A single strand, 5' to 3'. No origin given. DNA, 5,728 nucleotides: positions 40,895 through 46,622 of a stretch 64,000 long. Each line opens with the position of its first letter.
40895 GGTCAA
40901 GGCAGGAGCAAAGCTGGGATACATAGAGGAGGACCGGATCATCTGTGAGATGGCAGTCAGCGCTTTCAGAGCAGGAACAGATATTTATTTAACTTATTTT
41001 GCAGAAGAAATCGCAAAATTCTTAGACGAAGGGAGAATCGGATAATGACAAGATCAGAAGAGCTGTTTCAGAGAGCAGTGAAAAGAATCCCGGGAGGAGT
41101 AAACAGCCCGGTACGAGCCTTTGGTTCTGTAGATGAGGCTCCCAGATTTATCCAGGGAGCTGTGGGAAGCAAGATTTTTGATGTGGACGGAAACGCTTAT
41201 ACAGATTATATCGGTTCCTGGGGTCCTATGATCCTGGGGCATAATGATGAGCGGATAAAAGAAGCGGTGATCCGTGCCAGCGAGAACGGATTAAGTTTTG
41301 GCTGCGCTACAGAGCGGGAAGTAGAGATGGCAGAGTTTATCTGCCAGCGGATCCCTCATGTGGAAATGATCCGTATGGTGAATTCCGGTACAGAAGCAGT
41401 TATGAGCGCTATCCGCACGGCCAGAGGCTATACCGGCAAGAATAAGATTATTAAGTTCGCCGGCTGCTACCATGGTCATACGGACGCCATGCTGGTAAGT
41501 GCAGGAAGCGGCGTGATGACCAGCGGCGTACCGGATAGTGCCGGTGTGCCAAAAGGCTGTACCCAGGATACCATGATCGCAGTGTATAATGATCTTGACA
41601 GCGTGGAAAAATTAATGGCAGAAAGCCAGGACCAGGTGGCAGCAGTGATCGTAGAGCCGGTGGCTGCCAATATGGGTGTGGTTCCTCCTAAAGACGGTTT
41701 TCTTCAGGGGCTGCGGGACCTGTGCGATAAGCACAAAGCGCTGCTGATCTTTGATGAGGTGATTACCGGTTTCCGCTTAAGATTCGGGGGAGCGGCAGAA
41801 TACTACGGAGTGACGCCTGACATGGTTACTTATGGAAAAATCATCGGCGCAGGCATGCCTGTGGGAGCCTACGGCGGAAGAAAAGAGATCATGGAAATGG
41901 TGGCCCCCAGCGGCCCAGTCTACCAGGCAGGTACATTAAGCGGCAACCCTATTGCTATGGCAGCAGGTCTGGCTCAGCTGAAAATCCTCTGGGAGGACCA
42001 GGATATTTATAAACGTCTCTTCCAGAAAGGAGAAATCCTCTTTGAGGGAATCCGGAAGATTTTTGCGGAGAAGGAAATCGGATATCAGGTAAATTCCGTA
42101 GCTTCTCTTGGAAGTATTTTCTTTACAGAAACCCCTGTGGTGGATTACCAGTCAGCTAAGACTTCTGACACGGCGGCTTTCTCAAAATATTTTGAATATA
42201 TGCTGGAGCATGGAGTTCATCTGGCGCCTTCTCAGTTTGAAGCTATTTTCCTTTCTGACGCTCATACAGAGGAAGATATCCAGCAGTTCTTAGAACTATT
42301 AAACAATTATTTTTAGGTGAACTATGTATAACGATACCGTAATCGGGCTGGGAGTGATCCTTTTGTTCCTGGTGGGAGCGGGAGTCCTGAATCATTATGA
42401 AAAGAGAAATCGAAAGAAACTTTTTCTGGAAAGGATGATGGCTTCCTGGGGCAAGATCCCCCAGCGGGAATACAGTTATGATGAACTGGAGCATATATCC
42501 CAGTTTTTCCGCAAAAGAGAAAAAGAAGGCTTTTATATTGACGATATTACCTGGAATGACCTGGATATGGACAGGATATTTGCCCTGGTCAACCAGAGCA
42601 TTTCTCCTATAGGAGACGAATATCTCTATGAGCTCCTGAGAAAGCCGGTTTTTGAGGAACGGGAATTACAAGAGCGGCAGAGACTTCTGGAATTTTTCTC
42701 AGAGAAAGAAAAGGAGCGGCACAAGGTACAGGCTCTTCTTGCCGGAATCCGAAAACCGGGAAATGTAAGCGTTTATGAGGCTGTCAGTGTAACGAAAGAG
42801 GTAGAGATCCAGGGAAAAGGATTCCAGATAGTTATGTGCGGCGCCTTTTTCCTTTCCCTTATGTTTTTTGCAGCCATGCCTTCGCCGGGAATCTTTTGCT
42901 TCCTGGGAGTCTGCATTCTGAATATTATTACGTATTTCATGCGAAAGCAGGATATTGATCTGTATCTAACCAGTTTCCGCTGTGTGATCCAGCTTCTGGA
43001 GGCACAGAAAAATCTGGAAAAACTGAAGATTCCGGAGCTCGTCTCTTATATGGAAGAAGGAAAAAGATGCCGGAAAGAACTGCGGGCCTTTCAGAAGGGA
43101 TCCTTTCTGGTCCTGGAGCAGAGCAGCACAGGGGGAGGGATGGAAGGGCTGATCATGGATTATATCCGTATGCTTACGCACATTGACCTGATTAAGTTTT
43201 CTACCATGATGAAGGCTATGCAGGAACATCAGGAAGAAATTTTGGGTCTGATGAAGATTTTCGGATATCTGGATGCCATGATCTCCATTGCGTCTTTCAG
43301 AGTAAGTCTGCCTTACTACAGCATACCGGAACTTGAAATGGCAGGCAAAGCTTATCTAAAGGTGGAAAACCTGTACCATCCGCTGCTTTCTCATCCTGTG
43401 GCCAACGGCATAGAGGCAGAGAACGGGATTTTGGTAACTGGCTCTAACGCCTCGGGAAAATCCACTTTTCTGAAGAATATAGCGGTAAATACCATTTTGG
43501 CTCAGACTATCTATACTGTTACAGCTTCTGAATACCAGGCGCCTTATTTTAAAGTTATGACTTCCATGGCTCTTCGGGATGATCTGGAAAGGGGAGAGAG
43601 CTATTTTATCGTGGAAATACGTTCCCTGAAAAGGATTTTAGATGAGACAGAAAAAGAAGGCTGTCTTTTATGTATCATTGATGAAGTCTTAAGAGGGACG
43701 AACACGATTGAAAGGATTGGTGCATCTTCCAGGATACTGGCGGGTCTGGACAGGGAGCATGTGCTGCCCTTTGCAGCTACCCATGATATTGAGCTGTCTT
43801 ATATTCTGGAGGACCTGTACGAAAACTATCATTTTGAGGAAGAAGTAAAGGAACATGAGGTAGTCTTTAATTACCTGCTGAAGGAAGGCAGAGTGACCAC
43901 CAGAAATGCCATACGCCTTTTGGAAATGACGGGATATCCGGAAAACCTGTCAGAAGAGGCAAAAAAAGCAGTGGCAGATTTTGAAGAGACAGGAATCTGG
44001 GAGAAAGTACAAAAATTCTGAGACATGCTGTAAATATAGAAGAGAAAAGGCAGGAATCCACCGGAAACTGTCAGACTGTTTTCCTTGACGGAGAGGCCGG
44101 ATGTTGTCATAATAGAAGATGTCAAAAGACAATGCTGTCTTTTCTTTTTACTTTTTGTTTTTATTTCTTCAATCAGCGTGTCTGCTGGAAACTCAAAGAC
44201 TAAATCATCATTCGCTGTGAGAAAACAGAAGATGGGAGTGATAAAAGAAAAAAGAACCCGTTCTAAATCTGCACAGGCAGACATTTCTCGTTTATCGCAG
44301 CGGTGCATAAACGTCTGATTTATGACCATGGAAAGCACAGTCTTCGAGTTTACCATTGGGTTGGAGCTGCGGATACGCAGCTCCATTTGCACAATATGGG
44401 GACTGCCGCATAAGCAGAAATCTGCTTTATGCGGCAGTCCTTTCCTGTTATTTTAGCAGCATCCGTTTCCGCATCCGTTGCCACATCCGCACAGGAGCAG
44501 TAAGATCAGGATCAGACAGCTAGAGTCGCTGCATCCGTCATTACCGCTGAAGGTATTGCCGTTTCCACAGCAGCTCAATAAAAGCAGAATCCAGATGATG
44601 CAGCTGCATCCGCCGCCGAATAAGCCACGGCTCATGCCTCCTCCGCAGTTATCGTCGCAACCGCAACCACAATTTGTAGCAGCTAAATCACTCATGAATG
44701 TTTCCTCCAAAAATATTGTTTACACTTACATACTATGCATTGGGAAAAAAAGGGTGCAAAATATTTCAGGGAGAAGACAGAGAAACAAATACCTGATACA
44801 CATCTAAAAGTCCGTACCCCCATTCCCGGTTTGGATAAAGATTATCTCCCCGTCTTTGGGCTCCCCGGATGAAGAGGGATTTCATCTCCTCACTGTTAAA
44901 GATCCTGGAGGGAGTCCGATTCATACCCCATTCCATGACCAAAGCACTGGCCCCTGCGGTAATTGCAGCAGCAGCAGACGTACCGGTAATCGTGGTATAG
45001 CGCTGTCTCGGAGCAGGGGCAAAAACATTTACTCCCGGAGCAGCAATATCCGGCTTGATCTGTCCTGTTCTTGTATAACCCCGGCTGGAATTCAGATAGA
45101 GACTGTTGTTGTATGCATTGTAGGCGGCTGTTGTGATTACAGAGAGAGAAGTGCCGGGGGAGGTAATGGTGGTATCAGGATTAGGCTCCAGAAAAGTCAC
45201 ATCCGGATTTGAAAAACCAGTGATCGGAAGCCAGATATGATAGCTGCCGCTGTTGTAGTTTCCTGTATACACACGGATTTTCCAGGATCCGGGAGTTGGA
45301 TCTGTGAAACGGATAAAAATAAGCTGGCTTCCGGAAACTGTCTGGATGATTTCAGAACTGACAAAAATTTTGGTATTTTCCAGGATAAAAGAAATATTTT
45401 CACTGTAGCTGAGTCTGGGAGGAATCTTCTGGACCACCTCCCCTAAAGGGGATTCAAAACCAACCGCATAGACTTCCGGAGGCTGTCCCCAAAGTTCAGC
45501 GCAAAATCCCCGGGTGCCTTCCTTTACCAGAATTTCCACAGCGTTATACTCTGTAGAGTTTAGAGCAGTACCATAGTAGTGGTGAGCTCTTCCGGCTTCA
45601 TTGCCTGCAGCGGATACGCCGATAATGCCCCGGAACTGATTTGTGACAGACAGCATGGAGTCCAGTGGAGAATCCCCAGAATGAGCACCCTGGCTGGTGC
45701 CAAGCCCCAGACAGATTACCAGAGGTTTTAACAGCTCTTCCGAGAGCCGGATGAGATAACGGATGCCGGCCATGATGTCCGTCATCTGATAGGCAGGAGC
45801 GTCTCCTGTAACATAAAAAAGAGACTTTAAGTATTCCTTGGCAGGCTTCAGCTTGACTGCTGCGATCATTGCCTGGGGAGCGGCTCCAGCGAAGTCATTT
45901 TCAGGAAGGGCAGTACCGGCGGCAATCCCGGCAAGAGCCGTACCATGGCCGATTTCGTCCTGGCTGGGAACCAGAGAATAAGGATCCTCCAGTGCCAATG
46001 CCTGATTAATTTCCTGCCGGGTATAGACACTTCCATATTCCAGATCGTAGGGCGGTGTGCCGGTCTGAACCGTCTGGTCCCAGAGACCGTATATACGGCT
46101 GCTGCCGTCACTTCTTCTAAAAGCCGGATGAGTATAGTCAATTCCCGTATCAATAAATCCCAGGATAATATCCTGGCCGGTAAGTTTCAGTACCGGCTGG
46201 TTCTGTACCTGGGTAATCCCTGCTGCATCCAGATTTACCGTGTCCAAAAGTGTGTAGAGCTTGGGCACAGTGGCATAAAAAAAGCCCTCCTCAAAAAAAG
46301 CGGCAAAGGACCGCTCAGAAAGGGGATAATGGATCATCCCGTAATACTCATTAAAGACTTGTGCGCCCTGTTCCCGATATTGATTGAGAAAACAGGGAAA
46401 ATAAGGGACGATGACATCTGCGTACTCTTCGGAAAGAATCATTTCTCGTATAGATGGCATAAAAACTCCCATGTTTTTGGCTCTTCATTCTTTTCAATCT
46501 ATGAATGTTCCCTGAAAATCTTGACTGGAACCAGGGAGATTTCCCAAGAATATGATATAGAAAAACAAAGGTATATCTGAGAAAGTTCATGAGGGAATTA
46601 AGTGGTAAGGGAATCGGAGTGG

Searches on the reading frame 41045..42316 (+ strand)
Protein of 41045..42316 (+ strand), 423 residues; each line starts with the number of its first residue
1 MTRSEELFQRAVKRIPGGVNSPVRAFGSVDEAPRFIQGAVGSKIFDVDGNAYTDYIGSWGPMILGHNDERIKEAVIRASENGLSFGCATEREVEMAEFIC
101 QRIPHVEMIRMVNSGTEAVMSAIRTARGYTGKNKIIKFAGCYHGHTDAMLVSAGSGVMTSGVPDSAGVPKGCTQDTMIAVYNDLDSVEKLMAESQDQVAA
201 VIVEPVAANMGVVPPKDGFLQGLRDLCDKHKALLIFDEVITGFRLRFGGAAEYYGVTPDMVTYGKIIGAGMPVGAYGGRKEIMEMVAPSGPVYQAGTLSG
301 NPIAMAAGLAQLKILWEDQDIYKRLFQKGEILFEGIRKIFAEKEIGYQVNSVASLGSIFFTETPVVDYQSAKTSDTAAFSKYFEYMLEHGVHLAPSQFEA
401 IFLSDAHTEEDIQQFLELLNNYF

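Call 41: search_protein_families(library=pfam, proteins=[window:41045-42316:+], max_evalue=0.00001)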
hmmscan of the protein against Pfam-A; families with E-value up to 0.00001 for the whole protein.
window:41045-42316:+ (423 aa): 1 family
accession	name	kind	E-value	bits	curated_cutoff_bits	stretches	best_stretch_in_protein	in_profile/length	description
PF00202.27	Aminotran_3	-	1.7e-78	264.5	30.5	1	31-420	8-400/403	Aminotransferase class-III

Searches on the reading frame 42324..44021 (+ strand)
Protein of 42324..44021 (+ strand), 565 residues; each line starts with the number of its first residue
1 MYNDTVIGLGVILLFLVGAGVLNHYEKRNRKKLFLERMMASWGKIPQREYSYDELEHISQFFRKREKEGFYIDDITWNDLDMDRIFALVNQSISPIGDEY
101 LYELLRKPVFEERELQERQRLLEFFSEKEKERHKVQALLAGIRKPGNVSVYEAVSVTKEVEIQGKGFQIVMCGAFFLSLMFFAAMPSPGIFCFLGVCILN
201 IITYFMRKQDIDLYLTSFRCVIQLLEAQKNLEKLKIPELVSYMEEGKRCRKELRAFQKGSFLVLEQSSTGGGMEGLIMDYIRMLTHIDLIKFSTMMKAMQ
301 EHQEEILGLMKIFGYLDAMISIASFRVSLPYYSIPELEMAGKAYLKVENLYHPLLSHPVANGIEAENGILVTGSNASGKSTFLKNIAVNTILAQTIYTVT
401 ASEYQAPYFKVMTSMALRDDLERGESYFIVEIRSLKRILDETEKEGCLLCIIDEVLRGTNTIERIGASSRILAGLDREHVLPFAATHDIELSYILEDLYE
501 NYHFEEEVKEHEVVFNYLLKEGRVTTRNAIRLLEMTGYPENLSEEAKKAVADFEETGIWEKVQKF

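Call 41: search_protein_families(library=pfam, proteins=[window:42324-44021:+], max_evalue=0.00001)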
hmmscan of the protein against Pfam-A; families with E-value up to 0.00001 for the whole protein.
window:42324-44021:+ (565 aa): 1 family
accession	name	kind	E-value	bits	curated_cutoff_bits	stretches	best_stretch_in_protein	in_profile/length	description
PF00488.27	MutS_V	-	4e-27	95.8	30.2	1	369-553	1-187/188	MutS domain V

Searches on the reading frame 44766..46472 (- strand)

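Call 41: search_protein_families(library=pfam, proteins=[window:44766-46472:-], max_evalue=0.00001)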
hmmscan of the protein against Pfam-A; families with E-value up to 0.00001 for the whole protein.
window:44766-46472:- (568 aa): 1 family
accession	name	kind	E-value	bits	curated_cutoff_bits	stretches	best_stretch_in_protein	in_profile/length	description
PF00082.27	Peptidase_S8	-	3.6e-34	118.8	21.8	2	424-554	155-288/288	Subtilase family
